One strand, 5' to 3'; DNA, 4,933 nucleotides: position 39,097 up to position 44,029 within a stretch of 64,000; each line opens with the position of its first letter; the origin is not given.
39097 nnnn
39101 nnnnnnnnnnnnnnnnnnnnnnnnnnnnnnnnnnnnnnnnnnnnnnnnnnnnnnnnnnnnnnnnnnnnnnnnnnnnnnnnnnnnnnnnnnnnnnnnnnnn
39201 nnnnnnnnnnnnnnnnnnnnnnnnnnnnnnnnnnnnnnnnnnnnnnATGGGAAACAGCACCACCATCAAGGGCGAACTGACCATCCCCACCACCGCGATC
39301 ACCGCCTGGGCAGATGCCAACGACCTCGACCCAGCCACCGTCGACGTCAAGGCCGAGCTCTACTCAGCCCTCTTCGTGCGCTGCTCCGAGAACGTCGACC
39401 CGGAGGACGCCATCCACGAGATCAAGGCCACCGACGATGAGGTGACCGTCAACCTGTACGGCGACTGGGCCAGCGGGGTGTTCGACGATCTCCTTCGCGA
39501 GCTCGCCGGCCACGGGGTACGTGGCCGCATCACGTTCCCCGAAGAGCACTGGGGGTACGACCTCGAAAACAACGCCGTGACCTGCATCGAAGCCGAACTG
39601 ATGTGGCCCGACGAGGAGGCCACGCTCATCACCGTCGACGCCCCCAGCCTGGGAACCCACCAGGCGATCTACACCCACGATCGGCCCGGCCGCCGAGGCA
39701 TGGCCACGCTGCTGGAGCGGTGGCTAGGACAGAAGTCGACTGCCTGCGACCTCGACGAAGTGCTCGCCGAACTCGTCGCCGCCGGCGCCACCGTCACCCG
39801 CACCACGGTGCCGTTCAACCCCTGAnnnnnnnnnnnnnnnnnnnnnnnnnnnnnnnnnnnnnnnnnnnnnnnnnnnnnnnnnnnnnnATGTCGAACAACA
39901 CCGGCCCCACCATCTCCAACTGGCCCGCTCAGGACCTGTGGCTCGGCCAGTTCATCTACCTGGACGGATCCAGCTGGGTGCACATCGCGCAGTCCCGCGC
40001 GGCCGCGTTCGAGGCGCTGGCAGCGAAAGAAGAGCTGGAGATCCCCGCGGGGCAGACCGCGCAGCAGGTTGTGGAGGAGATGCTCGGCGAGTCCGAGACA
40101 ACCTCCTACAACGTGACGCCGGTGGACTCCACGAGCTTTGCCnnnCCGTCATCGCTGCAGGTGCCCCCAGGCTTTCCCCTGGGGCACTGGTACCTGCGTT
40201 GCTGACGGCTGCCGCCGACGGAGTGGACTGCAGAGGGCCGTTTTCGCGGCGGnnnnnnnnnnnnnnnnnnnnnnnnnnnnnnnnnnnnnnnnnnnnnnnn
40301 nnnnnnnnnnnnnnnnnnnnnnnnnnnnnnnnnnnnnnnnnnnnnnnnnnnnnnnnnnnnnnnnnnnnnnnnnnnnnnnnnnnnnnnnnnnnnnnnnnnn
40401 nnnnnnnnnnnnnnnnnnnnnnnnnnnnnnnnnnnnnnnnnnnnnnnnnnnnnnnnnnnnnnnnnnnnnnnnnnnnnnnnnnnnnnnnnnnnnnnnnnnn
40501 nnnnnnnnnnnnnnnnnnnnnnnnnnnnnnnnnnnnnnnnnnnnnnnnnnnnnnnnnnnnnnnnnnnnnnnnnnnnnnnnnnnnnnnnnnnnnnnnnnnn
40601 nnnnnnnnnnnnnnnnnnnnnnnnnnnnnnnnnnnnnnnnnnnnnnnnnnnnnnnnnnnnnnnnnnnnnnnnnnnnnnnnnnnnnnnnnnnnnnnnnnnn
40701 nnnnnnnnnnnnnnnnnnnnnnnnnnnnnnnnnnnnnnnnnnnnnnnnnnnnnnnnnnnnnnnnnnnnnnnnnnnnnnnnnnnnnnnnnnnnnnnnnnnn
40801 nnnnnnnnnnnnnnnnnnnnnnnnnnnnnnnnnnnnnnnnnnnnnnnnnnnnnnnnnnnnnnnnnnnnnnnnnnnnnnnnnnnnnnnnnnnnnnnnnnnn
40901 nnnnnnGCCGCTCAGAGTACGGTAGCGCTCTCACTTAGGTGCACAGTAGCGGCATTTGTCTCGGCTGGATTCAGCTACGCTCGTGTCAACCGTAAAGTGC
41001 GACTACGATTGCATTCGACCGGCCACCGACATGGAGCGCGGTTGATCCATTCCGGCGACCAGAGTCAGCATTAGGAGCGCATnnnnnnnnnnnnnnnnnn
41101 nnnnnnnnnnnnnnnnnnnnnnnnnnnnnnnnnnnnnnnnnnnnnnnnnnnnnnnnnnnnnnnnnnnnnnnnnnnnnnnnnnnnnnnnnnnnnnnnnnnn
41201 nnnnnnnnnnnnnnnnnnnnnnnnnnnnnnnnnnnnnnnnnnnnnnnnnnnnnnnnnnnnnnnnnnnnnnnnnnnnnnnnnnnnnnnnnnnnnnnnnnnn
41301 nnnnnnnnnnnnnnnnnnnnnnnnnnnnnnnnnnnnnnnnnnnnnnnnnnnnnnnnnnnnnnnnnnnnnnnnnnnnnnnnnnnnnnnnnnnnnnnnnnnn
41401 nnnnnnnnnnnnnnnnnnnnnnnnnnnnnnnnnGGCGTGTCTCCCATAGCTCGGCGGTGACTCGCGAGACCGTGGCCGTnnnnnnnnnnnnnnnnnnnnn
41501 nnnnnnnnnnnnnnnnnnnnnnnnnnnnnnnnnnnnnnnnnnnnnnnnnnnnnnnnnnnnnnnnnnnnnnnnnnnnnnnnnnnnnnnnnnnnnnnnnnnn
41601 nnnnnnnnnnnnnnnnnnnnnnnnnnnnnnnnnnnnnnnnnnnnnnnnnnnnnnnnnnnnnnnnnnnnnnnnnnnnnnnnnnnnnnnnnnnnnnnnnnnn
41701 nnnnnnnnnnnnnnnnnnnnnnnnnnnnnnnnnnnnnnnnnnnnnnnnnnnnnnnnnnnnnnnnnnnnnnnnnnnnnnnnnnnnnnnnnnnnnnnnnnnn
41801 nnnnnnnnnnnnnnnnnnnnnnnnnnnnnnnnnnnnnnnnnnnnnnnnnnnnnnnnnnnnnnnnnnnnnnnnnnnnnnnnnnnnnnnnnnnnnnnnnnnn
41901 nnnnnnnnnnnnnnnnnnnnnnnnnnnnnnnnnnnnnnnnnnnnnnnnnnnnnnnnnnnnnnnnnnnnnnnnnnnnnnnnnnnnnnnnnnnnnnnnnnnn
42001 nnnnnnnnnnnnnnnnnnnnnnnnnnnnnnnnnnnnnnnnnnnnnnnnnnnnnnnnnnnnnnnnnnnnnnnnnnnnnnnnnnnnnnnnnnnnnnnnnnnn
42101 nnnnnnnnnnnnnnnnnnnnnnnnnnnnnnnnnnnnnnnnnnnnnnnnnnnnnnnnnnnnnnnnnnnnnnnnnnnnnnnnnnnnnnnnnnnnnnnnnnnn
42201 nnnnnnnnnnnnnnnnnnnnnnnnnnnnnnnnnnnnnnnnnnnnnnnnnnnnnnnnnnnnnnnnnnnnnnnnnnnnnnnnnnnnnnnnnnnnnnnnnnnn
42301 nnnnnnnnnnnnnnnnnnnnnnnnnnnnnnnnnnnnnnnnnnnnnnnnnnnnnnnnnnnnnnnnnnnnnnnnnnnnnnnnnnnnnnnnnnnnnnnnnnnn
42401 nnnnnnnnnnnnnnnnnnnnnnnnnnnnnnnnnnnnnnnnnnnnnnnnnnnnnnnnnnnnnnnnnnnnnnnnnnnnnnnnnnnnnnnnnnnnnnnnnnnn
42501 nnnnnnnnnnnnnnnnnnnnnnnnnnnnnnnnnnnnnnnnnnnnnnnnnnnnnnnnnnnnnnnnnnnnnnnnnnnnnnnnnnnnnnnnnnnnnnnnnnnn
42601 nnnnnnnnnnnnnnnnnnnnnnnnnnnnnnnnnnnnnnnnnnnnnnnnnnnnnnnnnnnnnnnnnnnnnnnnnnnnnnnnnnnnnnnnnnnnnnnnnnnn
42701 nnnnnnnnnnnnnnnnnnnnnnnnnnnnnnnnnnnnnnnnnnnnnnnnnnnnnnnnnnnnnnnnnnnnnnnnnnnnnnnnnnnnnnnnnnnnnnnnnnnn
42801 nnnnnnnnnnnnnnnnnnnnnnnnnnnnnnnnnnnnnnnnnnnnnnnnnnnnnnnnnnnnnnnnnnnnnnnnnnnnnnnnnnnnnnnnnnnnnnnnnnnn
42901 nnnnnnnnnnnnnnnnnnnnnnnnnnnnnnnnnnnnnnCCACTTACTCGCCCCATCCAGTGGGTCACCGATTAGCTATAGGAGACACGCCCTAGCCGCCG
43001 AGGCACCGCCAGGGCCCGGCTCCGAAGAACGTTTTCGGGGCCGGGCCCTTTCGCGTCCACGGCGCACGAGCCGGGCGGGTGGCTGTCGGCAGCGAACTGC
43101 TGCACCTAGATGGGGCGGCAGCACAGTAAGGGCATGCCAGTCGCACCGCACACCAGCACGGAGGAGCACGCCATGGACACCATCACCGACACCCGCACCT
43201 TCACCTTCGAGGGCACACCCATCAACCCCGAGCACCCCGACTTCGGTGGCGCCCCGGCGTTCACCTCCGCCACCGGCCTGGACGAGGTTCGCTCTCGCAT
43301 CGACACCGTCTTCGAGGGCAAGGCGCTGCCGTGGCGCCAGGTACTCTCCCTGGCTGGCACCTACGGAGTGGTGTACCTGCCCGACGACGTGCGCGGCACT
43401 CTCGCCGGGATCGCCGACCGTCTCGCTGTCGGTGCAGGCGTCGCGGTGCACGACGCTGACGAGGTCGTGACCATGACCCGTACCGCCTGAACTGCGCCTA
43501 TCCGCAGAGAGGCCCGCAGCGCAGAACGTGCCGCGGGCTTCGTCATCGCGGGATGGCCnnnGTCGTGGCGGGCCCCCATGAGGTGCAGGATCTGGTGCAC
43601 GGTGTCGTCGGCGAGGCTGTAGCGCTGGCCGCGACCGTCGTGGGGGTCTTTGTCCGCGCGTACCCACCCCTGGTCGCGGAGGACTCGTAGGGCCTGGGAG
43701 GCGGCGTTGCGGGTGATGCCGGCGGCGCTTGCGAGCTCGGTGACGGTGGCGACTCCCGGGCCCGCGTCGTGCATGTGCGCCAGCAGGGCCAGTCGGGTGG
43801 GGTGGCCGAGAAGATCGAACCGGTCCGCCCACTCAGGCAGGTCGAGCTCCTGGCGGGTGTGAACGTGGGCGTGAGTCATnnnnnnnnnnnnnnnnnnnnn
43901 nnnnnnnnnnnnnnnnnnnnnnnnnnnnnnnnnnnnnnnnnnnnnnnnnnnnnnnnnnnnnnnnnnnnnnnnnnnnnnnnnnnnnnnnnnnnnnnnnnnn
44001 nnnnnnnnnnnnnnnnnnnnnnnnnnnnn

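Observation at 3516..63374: About 30 co-oriented copies of a rigid two-block promoter-like motif (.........-N17-ASRGTG) upstream of small ORFs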

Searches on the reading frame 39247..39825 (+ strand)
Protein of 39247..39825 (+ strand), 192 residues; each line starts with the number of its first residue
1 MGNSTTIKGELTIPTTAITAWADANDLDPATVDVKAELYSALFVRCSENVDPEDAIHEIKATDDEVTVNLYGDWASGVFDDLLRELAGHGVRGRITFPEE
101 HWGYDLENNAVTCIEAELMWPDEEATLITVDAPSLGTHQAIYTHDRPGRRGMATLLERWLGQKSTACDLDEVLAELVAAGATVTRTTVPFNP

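Call 24: find_encoding_contigs(protein=window:39247-39825:+, flank=10000, max_places=2)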
Protein window:39247-39825:+ (192 aa): 2 contigs read that carry it; 2 places shown.
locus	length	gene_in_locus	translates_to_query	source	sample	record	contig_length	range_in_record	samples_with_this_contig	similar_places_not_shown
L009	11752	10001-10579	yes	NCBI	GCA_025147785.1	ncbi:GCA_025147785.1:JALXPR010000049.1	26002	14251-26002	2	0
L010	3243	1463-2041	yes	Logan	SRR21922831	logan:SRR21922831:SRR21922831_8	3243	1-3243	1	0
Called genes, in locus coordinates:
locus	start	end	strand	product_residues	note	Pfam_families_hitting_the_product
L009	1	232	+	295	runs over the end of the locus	-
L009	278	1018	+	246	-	PF01553:Acyltransferase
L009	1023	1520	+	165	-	PF16473:Rv2179c-like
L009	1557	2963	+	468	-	PF01474:DAHP_synth_2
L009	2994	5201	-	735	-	PF00069:Pkinase, PF07714:PK_Tyr_Ser-Thr, PF03793:PASTA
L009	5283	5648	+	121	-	PF21531:Rv2175c_wHTH, PF18367:Rv2175c_C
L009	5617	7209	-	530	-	PF26314:MptA_B_family, PF09594:GT87 (weak)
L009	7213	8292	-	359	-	PF00348:polyprenyl_synt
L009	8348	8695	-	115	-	-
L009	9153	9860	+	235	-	PF00239:Resolvase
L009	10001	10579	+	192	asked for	-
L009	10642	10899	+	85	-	-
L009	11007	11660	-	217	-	-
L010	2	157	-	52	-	?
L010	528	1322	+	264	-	PF00239:Resolvase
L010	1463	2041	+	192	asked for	-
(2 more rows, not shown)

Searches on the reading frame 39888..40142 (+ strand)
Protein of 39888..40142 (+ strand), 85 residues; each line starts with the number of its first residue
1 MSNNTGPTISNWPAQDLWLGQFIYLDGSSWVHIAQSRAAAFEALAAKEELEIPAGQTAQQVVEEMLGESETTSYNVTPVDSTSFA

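Call 37: search_protein_families(library=pfam, proteins=[window:39888-40142:+], max_evalue=0.01)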
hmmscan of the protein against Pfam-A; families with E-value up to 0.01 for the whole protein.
window:39888-40142:+ (85 aa): 1 family
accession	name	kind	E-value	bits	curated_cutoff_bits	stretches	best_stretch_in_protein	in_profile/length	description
PF11011.13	DUF2849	-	0.0011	20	22.5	1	14-78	5-69/86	Protein of unknown function (DUF2849)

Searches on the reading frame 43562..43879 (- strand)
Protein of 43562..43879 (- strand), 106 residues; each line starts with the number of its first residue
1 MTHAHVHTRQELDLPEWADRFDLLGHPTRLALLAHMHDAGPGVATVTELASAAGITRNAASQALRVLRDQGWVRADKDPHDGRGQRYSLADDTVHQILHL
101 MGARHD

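Call 37: search_protein_families(library=pfam, proteins=[window:43562-43879:-], max_evalue=0.01)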
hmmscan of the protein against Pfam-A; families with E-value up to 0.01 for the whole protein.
window:43562-43879:- (106 aa): 12 families
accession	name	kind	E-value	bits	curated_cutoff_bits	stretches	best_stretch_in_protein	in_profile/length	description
PF12802.13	MarR_2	-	3.3e-12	46.8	27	1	27-83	5-60/61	MarR family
PF12840.13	HTH_20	-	4.3e-10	39.8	27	1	24-71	1-46/51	Helix-turn-helix domain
PF09339.16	HTH_IclR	-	1.8e-06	28.1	22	1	30-76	6-51/52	IclR helix-turn-helix domain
PF01047.28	MarR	-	3.7e-06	27.2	24.6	1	27-83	3-57/59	MarR family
PF13545.12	HTH_Crp_2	-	1.2e-05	25.6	27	1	44-74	23-53/70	Crp-like helix-turn-helix domain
PF01022.26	HTH_5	-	3.6e-05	24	22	1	26-73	1-45/47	Bacterial regulatory protein, arsR family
PF25213.1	HVO_A0261_N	-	0.00011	22.4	35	1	22-77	6-58/86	HVO_A0261 N-terminal domain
PF01978.25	TrmB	-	0.00019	21.7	25.6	1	42-79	21-58/68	Sugar-specific transcriptional regulator TrmB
PF13412.12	HTH_24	-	0.0013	18.7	21.9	1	44-74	18-48/48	Winged helix-turn-helix DNA-binding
PF02082.26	Rrf2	-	0.0014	19.2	30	1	33-92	12-68/132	Iron-dependent Transcriptional regulator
PF24038.1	DUF7347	-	0.0039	17.8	27.6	1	18-59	2-43/77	Domain of unknown function (DUF7347)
PF13463.12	HTH_27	-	0.0044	17.7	22.2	1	59-91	34-66/68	Winged helix DNA-binding domain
